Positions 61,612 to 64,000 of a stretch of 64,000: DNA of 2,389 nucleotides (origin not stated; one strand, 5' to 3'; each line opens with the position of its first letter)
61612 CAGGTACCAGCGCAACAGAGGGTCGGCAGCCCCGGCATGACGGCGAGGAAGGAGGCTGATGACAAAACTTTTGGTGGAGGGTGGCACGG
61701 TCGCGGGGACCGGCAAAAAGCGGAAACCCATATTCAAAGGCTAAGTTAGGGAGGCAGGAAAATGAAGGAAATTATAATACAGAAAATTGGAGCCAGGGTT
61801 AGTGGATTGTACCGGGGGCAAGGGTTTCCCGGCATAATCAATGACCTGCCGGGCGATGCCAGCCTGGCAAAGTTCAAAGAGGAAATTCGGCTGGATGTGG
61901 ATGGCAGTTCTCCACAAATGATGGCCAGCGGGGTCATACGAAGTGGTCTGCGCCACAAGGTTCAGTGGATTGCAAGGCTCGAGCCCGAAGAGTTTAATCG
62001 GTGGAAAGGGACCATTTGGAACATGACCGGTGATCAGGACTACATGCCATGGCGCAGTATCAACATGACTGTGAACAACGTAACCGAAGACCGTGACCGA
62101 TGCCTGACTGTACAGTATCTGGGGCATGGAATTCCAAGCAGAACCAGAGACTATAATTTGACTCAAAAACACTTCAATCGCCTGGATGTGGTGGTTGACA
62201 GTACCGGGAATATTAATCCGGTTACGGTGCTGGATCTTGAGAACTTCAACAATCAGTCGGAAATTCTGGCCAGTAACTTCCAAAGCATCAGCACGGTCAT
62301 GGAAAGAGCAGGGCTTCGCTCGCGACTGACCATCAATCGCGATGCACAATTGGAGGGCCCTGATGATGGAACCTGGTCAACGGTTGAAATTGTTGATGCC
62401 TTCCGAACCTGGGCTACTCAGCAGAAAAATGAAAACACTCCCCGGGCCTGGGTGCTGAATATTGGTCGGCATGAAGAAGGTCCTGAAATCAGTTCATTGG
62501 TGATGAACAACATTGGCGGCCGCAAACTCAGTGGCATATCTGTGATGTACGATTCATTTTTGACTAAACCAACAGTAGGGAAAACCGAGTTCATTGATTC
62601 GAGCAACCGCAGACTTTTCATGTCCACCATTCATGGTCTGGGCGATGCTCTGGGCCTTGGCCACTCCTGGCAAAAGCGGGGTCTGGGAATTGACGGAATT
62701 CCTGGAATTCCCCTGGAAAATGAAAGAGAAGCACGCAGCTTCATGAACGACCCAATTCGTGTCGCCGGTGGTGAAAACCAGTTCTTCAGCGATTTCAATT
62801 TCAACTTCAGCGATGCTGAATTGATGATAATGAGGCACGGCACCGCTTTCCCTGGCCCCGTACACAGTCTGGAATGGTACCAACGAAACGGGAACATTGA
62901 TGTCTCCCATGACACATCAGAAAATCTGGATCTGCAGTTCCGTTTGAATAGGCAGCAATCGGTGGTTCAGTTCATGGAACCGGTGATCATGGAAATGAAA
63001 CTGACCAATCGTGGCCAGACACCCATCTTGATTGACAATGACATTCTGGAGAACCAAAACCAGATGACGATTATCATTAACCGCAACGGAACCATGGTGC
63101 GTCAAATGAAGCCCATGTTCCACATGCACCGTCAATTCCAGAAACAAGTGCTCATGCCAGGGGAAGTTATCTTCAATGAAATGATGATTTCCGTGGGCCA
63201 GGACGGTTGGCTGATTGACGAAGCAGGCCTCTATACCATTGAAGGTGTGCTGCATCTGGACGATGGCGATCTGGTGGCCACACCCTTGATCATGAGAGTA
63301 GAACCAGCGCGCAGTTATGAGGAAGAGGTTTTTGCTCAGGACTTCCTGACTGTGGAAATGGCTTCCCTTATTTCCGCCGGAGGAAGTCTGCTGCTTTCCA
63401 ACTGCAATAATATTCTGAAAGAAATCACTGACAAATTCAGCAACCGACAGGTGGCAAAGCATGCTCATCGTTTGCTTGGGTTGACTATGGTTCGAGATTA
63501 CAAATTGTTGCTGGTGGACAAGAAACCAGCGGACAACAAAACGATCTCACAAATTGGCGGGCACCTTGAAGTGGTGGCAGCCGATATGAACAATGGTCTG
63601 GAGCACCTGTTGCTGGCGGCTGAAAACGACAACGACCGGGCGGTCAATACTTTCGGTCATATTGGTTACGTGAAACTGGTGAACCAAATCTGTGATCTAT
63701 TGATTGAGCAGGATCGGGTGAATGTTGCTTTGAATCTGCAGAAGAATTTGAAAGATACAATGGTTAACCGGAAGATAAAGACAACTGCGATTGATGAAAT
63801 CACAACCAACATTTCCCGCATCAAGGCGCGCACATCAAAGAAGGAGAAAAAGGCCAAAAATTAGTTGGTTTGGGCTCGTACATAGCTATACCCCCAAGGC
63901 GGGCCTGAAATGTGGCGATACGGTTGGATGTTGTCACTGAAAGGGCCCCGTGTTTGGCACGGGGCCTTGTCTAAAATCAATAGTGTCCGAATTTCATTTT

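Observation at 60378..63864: Clp/Hsp100 D2-only AAA+ ATPase paired with a 700-aa protease-like unknown: candidate two-gene system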

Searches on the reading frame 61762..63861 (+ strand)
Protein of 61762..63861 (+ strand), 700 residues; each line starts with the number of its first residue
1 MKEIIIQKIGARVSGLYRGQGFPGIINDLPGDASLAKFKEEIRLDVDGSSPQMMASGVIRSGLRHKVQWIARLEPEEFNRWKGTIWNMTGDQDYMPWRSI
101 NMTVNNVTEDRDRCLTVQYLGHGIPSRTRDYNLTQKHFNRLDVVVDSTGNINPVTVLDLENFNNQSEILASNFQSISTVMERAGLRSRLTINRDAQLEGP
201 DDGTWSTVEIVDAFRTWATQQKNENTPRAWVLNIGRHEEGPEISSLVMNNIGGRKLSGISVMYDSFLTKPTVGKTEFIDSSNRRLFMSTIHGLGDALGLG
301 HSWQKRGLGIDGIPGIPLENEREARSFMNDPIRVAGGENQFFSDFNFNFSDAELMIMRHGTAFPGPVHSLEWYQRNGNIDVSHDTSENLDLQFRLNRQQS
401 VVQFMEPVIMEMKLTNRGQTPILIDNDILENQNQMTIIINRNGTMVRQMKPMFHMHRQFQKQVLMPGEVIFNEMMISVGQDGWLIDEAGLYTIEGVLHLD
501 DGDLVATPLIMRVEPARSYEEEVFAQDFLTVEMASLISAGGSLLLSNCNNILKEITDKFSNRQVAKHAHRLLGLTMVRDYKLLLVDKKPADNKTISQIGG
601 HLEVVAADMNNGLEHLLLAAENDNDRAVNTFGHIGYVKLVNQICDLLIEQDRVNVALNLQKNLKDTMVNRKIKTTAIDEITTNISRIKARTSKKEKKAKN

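Call 3: search_protein_families(library=pfam, proteins=[window:61762-63861:+], max_evalue=1)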
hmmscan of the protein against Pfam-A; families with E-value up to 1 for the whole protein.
window:61762-63861:+ (700 aa): 1 family
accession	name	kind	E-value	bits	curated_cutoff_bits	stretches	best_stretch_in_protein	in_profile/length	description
PF08960.15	STIV_B116-like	-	0.0055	17.2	26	1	621-661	32-72/101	STIV B116-like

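Call 4: search_protein_families(library=padloc, proteins=[window:61762-63861:+], max_evalue=1)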
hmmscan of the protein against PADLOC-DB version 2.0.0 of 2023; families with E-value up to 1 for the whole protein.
window:61762-63861:+ (700 aa): 1 family
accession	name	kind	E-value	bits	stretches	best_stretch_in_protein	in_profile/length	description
PDLC02566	PglZ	-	0.0069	12.6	1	366-450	688-768/774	PglZ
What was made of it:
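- Tried and rejected: The weak PglZ hit in PADLOC (E = 0.007, call 4) is ignored as noise.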

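Call 5: search_protein_families(library=ncbifam, proteins=[window:61762-63861:+], max_evalue=1)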
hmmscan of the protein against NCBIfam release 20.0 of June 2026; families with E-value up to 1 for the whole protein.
window:61762-63861:+ (700 aa): 0 families

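Call 6: find_homologous_proteins(query=window:61762-63861:+, max_evalue=0.001)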
Query window:61762-63861:+ (700 aa): 52 proteins with E <= 0.001 among 8000 candidates.
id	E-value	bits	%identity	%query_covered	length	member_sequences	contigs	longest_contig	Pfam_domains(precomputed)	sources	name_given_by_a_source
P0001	0.0e+0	1582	100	100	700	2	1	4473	-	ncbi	-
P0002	4.0e-253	860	54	99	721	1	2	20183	-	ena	-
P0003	1.7e-246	838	53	99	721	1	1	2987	-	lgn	-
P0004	1.5e-245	835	54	99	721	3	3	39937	-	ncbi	-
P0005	5.1e-245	833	53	99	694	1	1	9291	-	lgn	-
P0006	4.0e-243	827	52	99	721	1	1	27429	-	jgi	-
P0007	1.2e-216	739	48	99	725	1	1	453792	-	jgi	jgi:hypothetical protein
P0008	3.9e-114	400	35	88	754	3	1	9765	-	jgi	jgi:hypothetical protein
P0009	1.7e-109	385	32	93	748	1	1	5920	-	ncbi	-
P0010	3.4e-107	378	33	94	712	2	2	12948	-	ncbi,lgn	-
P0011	2.1e-105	372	33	95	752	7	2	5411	-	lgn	-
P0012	8.5e-105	370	32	94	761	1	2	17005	-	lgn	-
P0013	4.2e-103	364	33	94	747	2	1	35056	-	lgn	-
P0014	3.3e-101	358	33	91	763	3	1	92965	-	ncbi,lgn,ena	-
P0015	2.8e-100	355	33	93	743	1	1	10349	-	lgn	-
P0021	5.7e-92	327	32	85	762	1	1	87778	-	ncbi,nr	ncbi:MAG: hypothetical protein JNG88_00140 [Phycisphaerales bacterium]|nr:hypothetical protein [Phyc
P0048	4.6e-15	73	22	84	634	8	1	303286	-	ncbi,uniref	ncbi:hypothetical protein ACFXJ8_09640 [Nonomuraea sp. NPDC059194]|uniref:hypothetical protein n=1 T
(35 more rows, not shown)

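Call 7: search_solved_structures(query=window:61762-63861:+, max_evalue=10)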
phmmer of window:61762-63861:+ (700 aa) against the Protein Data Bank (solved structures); distinct sequences matched with E-value up to 10: 7.
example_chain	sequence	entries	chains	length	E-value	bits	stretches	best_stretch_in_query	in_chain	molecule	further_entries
2x4i_A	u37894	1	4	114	0.0046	18.5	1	616-674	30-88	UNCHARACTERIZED PROTEIN 114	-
6scf_A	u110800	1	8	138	0.17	13.3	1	616-674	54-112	Uncharacterized protein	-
2j85_A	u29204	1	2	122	0.35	12.2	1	623-673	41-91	STIV B116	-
1jk3_A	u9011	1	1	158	1.5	10.2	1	280-306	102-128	MACROPHAGE METALLOELASTASE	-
4i03_A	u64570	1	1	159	1.5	10.2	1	280-306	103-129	Macrophage metalloelastase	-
2w0d_A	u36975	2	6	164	1.6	10.1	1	280-306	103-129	MACROPHAGE METALLOELASTASE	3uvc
2mlr_A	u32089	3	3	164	1.6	10.1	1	280-306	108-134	Macrophage metalloelastase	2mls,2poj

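Call 8: search_protein_families(library=phrogs, proteins=[window:61762-63861:+], max_evalue=1)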
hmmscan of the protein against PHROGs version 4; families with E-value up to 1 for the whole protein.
window:61762-63861:+ (700 aa): 2 families
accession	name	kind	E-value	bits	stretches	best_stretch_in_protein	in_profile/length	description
phrog_5063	-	unknown function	0.012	16.7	1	623-672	36-85/111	-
phrog_22432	-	unknown function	0.035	15.4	1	619-691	23-95/115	-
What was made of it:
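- Tried and rejected: The C-terminal similarity to DUF1874/AcrIII-1 (calls 3, 7, 8) is rejected.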

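Call 10: find_encoding_contigs(protein=P0007, flank=10000, max_places=2)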
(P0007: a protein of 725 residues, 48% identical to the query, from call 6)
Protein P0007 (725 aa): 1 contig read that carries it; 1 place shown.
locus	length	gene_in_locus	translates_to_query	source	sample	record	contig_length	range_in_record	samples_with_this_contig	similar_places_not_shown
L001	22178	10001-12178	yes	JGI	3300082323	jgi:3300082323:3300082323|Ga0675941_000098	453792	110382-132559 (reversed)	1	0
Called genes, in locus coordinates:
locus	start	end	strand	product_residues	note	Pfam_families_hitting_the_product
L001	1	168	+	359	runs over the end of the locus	PF00691:OmpA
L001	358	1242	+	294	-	PF05552:MS_channel_1st_1, PF21088:MS_channel_1st (weak), PF00924:MS_channel_2nd, PF21082:MS_channel_3rd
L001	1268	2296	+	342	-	PF11276:DUF3078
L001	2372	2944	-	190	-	PF00857:Isochorismatase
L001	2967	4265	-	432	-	PF13091:PLDc_2, PF00614:PLDc (weak), PF13918:PLDc_3 (weak), PF13091:PLDc_2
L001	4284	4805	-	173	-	PF09413:DUF2007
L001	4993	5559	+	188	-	-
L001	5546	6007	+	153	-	PF07963:N_methyl (weak), PF08334:T2SSG (faint)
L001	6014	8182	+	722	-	PF00672:HAMP, PF01966:HD, PF13487:HD_5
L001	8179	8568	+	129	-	-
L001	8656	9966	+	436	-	PF00158:Sigma54_activat (faint), PF13191:AAA_16 (weak), PF07724:AAA_2, PF00004:AAA, PF07728:AAA_5 (faint), PF07724:AAA_2, PF10431:ClpB_D2-small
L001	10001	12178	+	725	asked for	-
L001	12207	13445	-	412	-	PF13428:TPR_14 (faint), PF13432:TPR_16 (faint), PF20225:DUF6584 (faint), PF24575:TPR_Slam (faint), PF25060:ARM_TT21_2nd (faint), PF12895:ANAPC3 (faint), PF13431:TPR_17 (faint), PF14559:TPR_19 (weak), +4 more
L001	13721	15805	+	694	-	PF00884:Sulfatase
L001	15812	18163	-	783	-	PF00456:Transketolase_N, PF02779:Transket_pyr (weak)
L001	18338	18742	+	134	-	PF17319:DUF5362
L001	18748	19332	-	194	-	PF00929:RNase_T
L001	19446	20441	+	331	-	PF01699:Na_Ca_ex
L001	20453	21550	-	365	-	PF00005:ABC_tran, PF17912:OB_MalK, PF08402:TOBE_2 (weak)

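Call 11: find_encoding_contigs(protein=P0014, flank=10000, max_places=2)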
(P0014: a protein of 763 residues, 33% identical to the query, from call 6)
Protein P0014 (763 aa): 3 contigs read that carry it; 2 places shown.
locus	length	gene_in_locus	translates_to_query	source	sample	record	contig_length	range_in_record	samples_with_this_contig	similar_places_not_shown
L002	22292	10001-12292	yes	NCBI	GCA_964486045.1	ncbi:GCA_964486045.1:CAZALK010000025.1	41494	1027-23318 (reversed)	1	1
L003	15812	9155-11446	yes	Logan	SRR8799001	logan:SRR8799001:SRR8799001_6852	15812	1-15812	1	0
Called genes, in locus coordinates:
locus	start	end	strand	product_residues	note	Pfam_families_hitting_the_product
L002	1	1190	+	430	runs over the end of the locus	-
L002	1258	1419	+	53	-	-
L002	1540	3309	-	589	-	PF01014:Uricase (faint), PF14311:DUF4379 (weak)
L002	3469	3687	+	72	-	-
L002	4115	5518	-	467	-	PF00025:Arf, PF00071:Ras (weak), PF01926:MMR_HSR1, PF04670:Gtr1_RagA, PF08477:Roc, PF09439:SRPRB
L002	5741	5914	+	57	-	-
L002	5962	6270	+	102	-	-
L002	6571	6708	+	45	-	-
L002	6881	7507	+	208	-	PF06197:DUF998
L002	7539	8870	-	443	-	-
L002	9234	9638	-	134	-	-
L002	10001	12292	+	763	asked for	-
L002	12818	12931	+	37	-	-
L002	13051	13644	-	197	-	-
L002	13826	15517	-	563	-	-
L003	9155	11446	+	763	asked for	-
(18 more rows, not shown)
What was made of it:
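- One homologue lies near an integrase and a Roc GTPase (call 11).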

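Call 16: find_related_loci(query=A1, collection=genome_contigs, flank=8000)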
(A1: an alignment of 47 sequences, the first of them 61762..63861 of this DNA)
Query A1 (700 aa) in genome_contigs; peptide patterns used: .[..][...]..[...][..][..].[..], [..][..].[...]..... (x = any residue, [..] = any of these).
599 stretches matched a pattern (row limit reached: there are more); 538 encode a relative of the query (tblastn E <= 1e-3); the best 80 are kept; 80 distinct loci.
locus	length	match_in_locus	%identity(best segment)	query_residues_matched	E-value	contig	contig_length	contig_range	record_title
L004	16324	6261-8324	54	9-700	0e+0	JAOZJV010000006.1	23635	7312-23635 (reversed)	MAG: Candidatus Krumholzibacteriia bacterium isolate GMC1.concoct.124 GMC1_348_length_23635_cov_6.335199, whole genome s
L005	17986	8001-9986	35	40-700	2e-127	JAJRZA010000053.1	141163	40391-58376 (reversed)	MAG: Candidatus Krumholzibacteriota bacterium isolate Dive96_bin4.121 k141_2566666, whole genome shotgun sequence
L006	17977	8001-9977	33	39-699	1e-124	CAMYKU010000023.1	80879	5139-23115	MAG: uncultured Alphaproteobacteria bacterium isolate FCS_M_Alpha_35 genome assembly, contig: scaffold_536, whole genome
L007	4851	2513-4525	33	13-680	3e-117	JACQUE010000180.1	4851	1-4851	MAG: Chloroflexi bacterium isolate NC_groundwater_1429_Ag_S-0.65um_62_20 S_p65_S5_coassembly_k141_3589425, whole genome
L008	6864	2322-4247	33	39-682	2e-116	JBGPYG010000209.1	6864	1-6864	MAG: Pyrinomonadaceae bacterium isolate OBJ1_062018_090_19 k141_2597263_length_6864_cov_26.8994, whole genome shotgun se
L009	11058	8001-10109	33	6-699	3e-116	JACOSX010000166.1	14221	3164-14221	MAG: Ignavibacteria bacterium isolate NC_groundwater_29_Pr7_B-0.1um_49_11 FFV18_Bp1_scaffold_780779, whole genome shotgu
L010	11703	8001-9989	32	33-699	1e-114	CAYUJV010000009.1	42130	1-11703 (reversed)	MAG TPA_asm: uncultured Burkholderiales bacterium isolate SRP290908_co1_82 genome assembly, contig: NODE_1000_length_421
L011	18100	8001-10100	32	12-688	1e-114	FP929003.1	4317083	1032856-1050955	Candidatus Nitrospira defluvii chromosome, complete genome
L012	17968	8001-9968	32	38-697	1e-114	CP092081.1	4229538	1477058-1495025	MAG: Nitrospira sp. isolate UBC2 chromosome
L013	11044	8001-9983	32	39-697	1e-114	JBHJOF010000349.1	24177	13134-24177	MAG: Kiloniellales bacterium isolate al_S5C224 S5Ck119_778472, whole genome shotgun sequence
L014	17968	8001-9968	33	38-697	8e-114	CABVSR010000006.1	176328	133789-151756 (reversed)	MAG: uncultured Nitrospira sp. isolate Nitrospira sp. RBC073 genome assembly, contig: MAG073_6, whole genome shotgun seq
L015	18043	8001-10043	32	19-697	1e-113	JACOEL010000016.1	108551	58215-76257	MAG: Nitrospira sp. isolate S2bin.17 NODE_167_length_108551_cov_53.848695, whole genome shotgun sequence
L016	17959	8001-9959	32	39-695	3e-113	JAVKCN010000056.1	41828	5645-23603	MAG: Cyclobacteriaceae bacterium isolate F4-SAH-22 k141_4182, whole genome shotgun sequence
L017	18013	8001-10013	32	1-680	2e-112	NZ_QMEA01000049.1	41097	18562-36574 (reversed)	Brasilonema sp. UFV-L1 scaffold49_cov14, whole genome shotgun sequence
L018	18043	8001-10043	32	19-697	1e-112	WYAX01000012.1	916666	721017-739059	MAG: Nitrospira defluvii isolate NOB1 k127_92491, whole genome shotgun sequence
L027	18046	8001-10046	31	12-680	4e-110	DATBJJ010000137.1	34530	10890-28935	MAG TPA_asm: Vicinamibacterales bacterium isolate SMAG_U3917 k141_2650434, whole genome shotgun sequence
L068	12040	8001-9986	29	38-699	2e-103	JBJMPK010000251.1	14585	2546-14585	MAG: Gemmatimonadales bacterium isolate H1_16_all_fractions_metab_conc_20_65_10 k255_5343691, whole genome shotgun seque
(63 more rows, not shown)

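Call 17: find_encoding_contigs(protein=P0004, flank=10000, max_places=3)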
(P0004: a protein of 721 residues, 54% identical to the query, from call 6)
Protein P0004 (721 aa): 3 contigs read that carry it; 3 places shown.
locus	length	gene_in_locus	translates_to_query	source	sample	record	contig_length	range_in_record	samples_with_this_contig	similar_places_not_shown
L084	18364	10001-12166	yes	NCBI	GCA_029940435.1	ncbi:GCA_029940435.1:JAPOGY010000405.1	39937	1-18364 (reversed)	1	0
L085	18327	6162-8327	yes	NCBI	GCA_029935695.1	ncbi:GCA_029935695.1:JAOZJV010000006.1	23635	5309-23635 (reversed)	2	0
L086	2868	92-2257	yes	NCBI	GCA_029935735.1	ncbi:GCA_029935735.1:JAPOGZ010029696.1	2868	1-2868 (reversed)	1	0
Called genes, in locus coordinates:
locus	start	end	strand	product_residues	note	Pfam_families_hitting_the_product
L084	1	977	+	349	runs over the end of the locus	PF08240:ADH_N, PF00107:ADH_zinc_N, PF13602:ADH_zinc_N_2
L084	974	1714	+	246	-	PF00535:Glycos_transf_2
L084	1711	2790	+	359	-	PF01075:Glyco_transf_9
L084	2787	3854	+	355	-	PF00691:OmpA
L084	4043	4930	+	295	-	PF05552:MS_channel_1st_1 (weak), PF21088:MS_channel_1st (weak), PF00924:MS_channel_2nd, PF21082:MS_channel_3rd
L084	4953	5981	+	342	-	PF11276:DUF3078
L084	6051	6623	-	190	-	PF00857:Isochorismatase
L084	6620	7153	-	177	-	PF19620:DUF6125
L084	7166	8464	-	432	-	PF13091:PLDc_2, PF00614:PLDc (weak), PF13918:PLDc_3, PF13091:PLDc_2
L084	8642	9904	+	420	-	PF13191:AAA_16 (faint), PF00158:Sigma54_activat (faint), PF07724:AAA_2, PF00004:AAA (weak), PF07728:AAA_5 (faint), PF07724:AAA_2, PF10431:ClpB_D2-small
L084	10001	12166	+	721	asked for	-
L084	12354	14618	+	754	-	PF03478:Beta-prop_KIB1-4 (faint), PF09826:Beta_propel (faint), PF08309:LVIVD, PF18962:Por_Secre_tail (faint), PF13860:FlgD_ig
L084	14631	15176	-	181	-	-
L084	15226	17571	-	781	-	PF00456:Transketolase_N, PF02779:Transket_pyr, PF22613:Transketolase_C_1 (faint)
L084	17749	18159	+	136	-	PF17319:DUF5362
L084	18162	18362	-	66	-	?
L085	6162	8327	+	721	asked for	-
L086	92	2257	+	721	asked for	-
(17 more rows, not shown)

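Call 18: find_encoding_contigs(protein=P0002, flank=10000, max_places=2)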
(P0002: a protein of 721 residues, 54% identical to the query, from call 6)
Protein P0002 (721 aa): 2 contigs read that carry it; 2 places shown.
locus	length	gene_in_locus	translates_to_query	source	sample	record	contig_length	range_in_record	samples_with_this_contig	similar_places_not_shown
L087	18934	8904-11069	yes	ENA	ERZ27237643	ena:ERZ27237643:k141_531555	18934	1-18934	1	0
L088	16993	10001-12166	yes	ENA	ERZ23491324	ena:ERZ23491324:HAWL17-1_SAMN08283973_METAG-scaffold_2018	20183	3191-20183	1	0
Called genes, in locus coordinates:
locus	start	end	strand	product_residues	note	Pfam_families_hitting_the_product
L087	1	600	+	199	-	?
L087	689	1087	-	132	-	-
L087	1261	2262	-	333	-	-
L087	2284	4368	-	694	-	PF12729:4HB_MCP_1, PF00015:MCPsignal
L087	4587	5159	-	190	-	PF00857:Isochorismatase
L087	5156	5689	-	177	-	PF19620:DUF6125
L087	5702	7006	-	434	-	PF13091:PLDc_2, PF00614:PLDc (weak), PF13918:PLDc_3, PF13091:PLDc_2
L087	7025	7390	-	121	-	PF09413:DUF2007 (weak)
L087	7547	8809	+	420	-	PF13191:AAA_16 (faint), PF07724:AAA_2, PF00004:AAA (weak), PF07728:AAA_5 (faint), PF07724:AAA_2, PF10431:ClpB_D2-small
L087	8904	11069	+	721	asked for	-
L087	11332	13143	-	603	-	PF00251:Glyco_hydro_32N, PF22847:Glyco_hydro_43_rel (faint), PF13860:FlgD_ig (weak)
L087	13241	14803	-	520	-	-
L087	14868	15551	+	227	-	PF07638:Sigma70_ECF (faint), PF04542:Sigma70_r2, PF08281:Sigma70_r4_2, PF04545:Sigma70_r4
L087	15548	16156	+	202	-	-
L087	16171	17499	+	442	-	PF03130:HEAT_PBS (faint), PF13646:HEAT_2 (weak)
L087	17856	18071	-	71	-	-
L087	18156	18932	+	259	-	?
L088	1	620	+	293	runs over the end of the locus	PF05552:MS_channel_1st_1 (weak), PF21088:MS_channel_1st (weak), PF00924:MS_channel_2nd, PF21082:MS_channel_3rd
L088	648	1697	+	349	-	-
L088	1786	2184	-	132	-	-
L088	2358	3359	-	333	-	-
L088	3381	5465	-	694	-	PF12729:4HB_MCP_1, PF00015:MCPsignal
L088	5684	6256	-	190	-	PF00857:Isochorismatase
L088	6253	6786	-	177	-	PF19620:DUF6125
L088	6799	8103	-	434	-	PF13091:PLDc_2, PF00614:PLDc (weak), PF13918:PLDc_3, PF13091:PLDc_2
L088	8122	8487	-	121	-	PF09413:DUF2007 (weak)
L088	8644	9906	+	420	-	PF13191:AAA_16 (faint), PF07724:AAA_2, PF00004:AAA (weak), PF07728:AAA_5 (faint), PF07724:AAA_2, PF10431:ClpB_D2-small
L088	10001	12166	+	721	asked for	-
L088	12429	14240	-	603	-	PF00251:Glyco_hydro_32N, PF22847:Glyco_hydro_43_rel (faint), PF13860:FlgD_ig (weak)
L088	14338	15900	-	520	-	-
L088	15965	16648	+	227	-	PF07638:Sigma70_ECF (faint), PF04542:Sigma70_r2, PF08281:Sigma70_r4_2, PF04545:Sigma70_r4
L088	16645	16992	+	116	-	?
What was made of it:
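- Much of the co-occurrence comes from syntenic relatives (calls 10, 17, 18).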
